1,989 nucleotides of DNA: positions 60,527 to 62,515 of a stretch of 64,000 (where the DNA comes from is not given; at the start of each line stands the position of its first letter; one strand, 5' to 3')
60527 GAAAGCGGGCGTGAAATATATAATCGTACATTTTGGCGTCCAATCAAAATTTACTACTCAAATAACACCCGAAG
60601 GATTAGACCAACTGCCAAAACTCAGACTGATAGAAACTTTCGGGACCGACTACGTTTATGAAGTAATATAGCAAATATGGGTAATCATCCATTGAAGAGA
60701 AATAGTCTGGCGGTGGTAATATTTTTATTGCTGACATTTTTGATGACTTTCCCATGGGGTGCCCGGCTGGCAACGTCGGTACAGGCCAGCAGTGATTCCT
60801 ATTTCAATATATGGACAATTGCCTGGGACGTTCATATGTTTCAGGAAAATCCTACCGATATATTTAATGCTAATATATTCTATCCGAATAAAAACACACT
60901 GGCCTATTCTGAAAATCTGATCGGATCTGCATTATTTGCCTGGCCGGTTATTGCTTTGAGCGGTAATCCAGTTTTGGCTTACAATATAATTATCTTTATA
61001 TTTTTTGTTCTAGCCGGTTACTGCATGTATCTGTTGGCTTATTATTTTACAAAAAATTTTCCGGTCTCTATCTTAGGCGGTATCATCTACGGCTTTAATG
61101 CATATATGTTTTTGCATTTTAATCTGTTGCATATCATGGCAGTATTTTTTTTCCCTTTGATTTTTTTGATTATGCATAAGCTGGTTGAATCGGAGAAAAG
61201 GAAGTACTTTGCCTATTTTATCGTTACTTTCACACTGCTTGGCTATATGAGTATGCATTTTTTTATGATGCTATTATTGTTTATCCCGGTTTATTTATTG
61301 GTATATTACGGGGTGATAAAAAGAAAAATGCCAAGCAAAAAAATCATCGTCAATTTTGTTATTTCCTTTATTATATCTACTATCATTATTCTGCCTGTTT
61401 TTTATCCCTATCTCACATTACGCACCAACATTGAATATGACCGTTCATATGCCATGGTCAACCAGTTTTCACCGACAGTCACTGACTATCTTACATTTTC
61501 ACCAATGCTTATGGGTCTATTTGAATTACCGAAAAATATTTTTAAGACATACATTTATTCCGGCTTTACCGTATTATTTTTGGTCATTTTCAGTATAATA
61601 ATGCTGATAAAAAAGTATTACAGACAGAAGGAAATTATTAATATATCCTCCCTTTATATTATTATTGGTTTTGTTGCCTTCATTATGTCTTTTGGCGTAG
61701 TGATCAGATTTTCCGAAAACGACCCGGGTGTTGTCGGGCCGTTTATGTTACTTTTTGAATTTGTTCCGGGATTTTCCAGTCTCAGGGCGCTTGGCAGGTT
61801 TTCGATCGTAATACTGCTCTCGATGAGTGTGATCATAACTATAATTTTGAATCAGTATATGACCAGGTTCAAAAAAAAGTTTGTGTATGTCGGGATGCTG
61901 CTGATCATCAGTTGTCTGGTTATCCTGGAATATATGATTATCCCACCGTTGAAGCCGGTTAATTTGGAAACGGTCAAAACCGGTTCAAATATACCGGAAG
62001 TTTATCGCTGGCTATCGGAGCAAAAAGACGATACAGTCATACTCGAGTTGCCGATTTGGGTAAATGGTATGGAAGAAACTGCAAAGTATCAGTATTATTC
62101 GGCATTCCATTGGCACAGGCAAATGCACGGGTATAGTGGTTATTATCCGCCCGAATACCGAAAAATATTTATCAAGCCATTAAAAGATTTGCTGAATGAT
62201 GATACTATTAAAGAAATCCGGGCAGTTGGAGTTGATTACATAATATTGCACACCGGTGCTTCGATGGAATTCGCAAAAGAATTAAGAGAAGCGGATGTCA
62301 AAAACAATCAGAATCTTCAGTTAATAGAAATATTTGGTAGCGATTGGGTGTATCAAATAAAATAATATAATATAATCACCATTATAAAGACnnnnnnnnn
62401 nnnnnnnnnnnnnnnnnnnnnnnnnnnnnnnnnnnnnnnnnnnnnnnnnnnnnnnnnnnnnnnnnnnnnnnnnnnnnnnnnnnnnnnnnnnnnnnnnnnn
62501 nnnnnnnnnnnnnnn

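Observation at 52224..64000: Large glycosylation locus: PGI/PMI, two Dpm1-like GT2 synthases, SAM-methyltransferase and six GT-C-like polytopic membrane proteins (incl. tandem paralogs)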

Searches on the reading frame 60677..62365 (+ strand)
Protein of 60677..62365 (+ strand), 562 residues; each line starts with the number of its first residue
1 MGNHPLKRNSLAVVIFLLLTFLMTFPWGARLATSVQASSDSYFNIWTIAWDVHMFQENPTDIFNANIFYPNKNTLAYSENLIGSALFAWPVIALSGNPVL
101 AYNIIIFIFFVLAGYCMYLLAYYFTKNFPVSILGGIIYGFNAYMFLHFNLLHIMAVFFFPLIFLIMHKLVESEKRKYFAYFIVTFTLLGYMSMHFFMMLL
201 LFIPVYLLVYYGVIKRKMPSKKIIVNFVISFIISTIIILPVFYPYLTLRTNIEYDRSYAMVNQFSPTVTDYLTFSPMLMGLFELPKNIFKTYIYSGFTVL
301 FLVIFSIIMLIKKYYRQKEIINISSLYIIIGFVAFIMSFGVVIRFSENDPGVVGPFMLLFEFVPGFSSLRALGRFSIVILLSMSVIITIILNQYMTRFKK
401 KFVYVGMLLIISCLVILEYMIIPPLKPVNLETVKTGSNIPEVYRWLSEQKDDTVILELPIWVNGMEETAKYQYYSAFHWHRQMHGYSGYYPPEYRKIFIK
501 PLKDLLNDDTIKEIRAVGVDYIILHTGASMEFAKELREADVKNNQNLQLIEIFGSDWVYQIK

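Call 5: search_protein_families(library=pfam, proteins=[window:60677-62365:+], max_evalue=0.01)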
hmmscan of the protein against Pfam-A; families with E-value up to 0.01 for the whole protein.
window:60677-62365:+ (562 aa): 1 family
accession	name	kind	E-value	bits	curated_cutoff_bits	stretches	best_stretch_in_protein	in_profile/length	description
PF09586.16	YfhO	-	9.2e-05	21.4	28.5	1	101-422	91-419/835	Bacterial membrane protein YfhO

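Call 6: search_protein_families(library=ncbifam, proteins=[window:60677-62365:+], max_evalue=0.01)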
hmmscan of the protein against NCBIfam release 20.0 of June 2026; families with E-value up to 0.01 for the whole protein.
window:60677-62365:+ (562 aa): 0 families

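Call 37: find_homologous_proteins(query=window:60677-62365:+, max_evalue=0.001)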
Query window:60677-62365:+ (562 aa): 410 proteins with E <= 0.001 among 8000 candidates; the best 120 are listed.
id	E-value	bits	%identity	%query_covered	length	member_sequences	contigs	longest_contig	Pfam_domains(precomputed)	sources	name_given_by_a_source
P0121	0.0e+0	1240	100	100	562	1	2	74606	-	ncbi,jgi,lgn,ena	ncbi:MAG: hypothetical protein WC693_05445 [Patescibacteria group bacterium]|jgi:hypothetical protei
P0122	0.0e+0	1117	88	100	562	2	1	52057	PF09586.17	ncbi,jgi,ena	ncbi:MAG: hypothetical protein WCT33_02660 [Patescibacteria group bacterium]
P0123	2.2e-283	959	74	99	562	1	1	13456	-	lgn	-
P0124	4.5e-237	806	62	100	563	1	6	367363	PF09586.17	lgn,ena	-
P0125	3.2e-195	668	77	66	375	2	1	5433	-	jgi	jgi:uncharacterized membrane protein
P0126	8.3e-179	614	49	99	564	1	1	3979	-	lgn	-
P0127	1.6e-177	610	51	99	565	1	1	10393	PF19830.5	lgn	-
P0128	4.5e-168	578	47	98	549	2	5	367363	PF10131.16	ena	-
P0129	2.5e-167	576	45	99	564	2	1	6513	PF10131.16,PF19830.5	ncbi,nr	ncbi:hypothetical protein KJ810_02320 [Patescibacteria group bacterium]|nr:hypothetical protein [Pat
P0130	1.8e-166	573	45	99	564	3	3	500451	-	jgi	jgi:hypothetical protein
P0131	3.8e-160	552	44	99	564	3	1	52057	PF19830.5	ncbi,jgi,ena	ncbi:MAG: hypothetical protein WCT33_02655 [Patescibacteria group bacterium]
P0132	6.9e-158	545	44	99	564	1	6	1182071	-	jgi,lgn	jgi:hypothetical protein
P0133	3.0e-154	533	44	99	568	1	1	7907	-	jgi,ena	-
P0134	2.1e-138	480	42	99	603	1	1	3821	-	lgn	-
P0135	9.2e-76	274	33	46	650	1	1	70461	-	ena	-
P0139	2.2e-72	263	28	98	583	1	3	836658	PF10131.16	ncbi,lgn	ncbi:MAG: 6-pyruvoyl-tetrahydropterin synthase-related protein [Anaerolineae bacterium]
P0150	4.8e-69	251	29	96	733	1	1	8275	PF09586.17,PF19830.5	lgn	-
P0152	6.0e-69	251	29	96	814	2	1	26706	PF10131.16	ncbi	ncbi:MAG: hypothetical protein P8189_09275 [Anaerolineae bacterium]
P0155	2.5e-68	249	29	98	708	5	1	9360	PF00754.32,PF10131.16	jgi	jgi:hypothetical protein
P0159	3.0e-67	246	27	98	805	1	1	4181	PF10131.16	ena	-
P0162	1.7e-66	243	29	96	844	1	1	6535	PF09586.17,PF19830.5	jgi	jgi:hypothetical protein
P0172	1.4e-64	237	27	99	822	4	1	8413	PF09586.17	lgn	-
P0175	3.6e-64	235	27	99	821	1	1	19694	PF09586.17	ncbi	-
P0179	4.0e-63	232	33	45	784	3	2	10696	PF00754.32,PF10131.16,PF22633.4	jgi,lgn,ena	jgi:hypothetical protein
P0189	2.4e-59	219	27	92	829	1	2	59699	PF09586.17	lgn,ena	-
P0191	4.6e-59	219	26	96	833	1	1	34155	PF10131.16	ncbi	-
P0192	5.2e-59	218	26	100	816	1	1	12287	PF10131.16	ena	-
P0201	1.1e-56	211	30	47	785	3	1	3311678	PF00754.32,PF10131.16,PF22633.4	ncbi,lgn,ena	-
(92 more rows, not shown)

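Call 40: search_solved_structures(query=A2, max_evalue=10, show_alignments=1)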
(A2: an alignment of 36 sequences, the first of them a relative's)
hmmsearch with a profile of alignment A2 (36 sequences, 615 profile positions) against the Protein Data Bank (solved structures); distinct sequences matched with E-value up to 10: 2.
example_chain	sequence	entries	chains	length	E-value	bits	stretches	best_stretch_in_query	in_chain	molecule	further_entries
7qhm_J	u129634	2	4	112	0.41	12.1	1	289-350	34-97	Hypothetical membrane protein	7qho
2oar_A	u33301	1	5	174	1.6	10.1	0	223-257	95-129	Large-conductance mechanosensitive channel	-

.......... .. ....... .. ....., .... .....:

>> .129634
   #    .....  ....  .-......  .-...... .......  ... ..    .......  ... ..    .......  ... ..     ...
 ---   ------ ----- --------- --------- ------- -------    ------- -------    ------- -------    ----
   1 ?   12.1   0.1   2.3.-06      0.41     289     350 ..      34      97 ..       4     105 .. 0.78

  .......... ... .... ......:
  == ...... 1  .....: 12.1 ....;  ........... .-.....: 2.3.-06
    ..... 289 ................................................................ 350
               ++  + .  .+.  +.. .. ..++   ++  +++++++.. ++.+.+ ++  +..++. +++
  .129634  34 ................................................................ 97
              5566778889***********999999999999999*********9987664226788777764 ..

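Call 41: search_protein_families(library=pfam, alignment_id=A2, max_evalue=0.001)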
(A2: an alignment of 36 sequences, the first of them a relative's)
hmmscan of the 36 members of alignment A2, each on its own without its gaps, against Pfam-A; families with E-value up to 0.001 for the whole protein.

A. member 1, P0121 (562 aa): 1 family
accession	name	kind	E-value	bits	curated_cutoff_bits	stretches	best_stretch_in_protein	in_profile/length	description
PF09586.16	YfhO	-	9.2e-05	21.4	28.5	1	101-422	91-419/835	Bacterial membrane protein YfhO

B. families by the number of members that match (of 36 scanned): 8 families
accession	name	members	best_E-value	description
PF10131.15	PTPS_related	12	1e-09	6-pyruvoyl-tetrahydropterin synthase related domain; membrane protein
PF09586.16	YfhO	8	8.6e-06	Bacterial membrane protein YfhO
PF19510.5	DUF6044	2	0.00012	Protein of unknown function (DUF6044)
PF00754.31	F5_F8_type_C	1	6.3e-14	F5/8 type C domain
PF22633.2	F5_F8_type_C_2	1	1.5e-07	NedA-like, galactose-binding domain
PF24677.1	DUF7657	1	0.00027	Domain of unknown function (DUF7657)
PF25258.1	DUF7859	1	0.00042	Family of unknown function (DUF7859)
PF13946.11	DUF4214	1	0.00057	Domain of unknown function (DUF4214)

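Call 49: predict_structure(alignment_id=A2)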
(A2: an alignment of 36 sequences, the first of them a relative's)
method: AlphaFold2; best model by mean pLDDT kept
length: 562 residues; sequences in the alignment: 36
mean_pLDDT: 89.3   pTM: 0.90
mean pLDDT of the five models: 89.3, 89.2, 88.6, 88.1, 87.5
residues with pLDDT >= 90: 362; 70-90: 165; 50-70: 30; < 50: 5
segments of 3 or more residues with pLDDT < 50: 285-287
pLDDT, mean of each block of 10 residues (from residue 1): 78 97 90 91 95 95 93 88 94 96 96 98 96 96 84 93 97 95 96 93 97 94 95 94 85 79 86 64 52 79 95 90 96 95 87 93 86 90 97 90 92 89 68 92 95 90 75 94 86 78 86 92 90 84 90 95 93
secondary structure, 60 per line:
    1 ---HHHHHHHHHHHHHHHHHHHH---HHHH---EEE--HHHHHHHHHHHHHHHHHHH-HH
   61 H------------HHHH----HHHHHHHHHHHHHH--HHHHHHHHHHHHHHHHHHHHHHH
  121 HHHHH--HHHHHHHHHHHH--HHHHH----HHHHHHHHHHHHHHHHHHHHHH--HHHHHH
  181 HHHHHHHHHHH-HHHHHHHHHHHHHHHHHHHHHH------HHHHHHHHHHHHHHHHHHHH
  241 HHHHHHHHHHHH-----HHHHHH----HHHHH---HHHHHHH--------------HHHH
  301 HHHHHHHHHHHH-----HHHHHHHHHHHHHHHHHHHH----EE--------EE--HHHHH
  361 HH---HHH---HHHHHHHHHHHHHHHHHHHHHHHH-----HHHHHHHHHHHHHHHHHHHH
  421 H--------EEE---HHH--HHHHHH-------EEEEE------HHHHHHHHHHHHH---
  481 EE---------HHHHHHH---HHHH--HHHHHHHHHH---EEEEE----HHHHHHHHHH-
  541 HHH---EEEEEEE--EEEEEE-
elements in order: H4-23 H27-30 E34-36 H39-57 H74-77 H82-95 H98-125 H128-139 H142-146 H151-172 H175-191 H193-214 H221-252 H258-263 H268-272 H276-282 H297-312 H318-337 H356-362 H372-395 H401-421 E430-432 H441-446 E454-458 H465-477 H492-498 H502-505 H508-517 E521-525 H530-539 E547-553 E556-561

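Call 53: fold_search(model_id=the predicted structure, library=pdb)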
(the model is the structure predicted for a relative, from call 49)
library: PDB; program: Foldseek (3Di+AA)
matches with E <= 10: 251; with E <= 0.001: 23
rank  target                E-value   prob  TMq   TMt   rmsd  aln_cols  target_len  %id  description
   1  8b6l_I                5.1e-08  1.00  0.56  0.47  12.7       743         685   10  Subtomogram average of the human Sec61-TRAP-OSTA-translocon (released 2022-12-07)
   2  9n9j_I                5.4e-08  1.00  0.49  0.41  18.6       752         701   11  Structure of a GRP94 folding intermediate engaged with a CCDC134- and FKBP11-bound secretory translocon (released 2025-11-19)
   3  6ftg_5                9.7e-08  1.00  0.55  0.49  13.9       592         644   14  Subtomogram average of OST-containing ribosome-translocon complexes from canine rough microsomal membranes (released 2018-03-21)
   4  6s7o_A                1.1e-07  1.00  0.54  0.47  13.4       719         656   11  Cryo-EM structure of human oligosaccharyltransferase complex OST-A (released 2019-12-18)
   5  7oci_F                1.4e-07  1.00  0.56  0.50  11.8       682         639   11  Cryo-EM structure of yeast Ost6p containing oligosaccharyltransferase complex (released 2022-02-16)
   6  8age_A                1.5e-07  1.00  0.57  0.51  10.9       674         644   12  Structure of yeast oligosaccharylransferase complex with acceptor peptide bound (released 2022-12-07)
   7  8pn9_A                2.3e-07  1.00  0.55  0.49  13.1       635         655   11  Structure of human oligosaccharyltransferase OST-A complex bound to NGI-1 (released 2024-05-08)
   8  8agc_A                4.0e-07  1.00  0.51  0.43  17.2       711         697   11  Structure of yeast oligosaccharylransferase complex with lipid-linked oligosaccharide and non-acceptor peptide bound (released 2022-12-07)
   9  7zlh_A                4.4e-07  1.00  0.55  0.48  10.1       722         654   11  Cryo-EM structure of C-mannosyltransferase CeDPY19, in apo state, bound to CMT2-Fab and anti-Fab nanobody (released 2023-01-11)
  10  6ezn_F                1.7e-06  1.00  0.55  0.49  12.4       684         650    9  Cryo-EM structure of the yeast oligosaccharyltransferase (OST) complex (released 2018-01-17)
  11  8agb_A                1.9e-06  1.00  0.55  0.49  12.9       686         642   11  Structure of yeast oligosaccharylransferase complex with lipid-linked oligosaccharide bound (released 2022-12-07)
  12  6s7t_A                2.1e-06  1.00  0.50  0.41  13.2       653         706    8  Cryo-EM structure of human oligosaccharyltransferase complex OST-B (released 2019-12-18)
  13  7zli_A                2.4e-06  1.00  0.55  0.49   9.6       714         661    9  Cryo-EM structure of C-mannosyltransferase CeDPY19, in complex with Dol25-P-Man and bound to CMT2-Fab and anti-Fab nan (released 2023-01-11)
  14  7zlg_A                2.8e-06  1.00  0.48  0.42  15.8       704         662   12  Cryo-EM structure of C-mannosyltransferase CeDPY19, in complex with acceptor peptide and bound to CMT2-Fab and anti-Fa (released 2023-01-11)
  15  8if8_C                3.9e-06  1.00  0.55  0.53  11.3       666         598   12  Arabinosyltransferase AftA (released 2023-05-31)
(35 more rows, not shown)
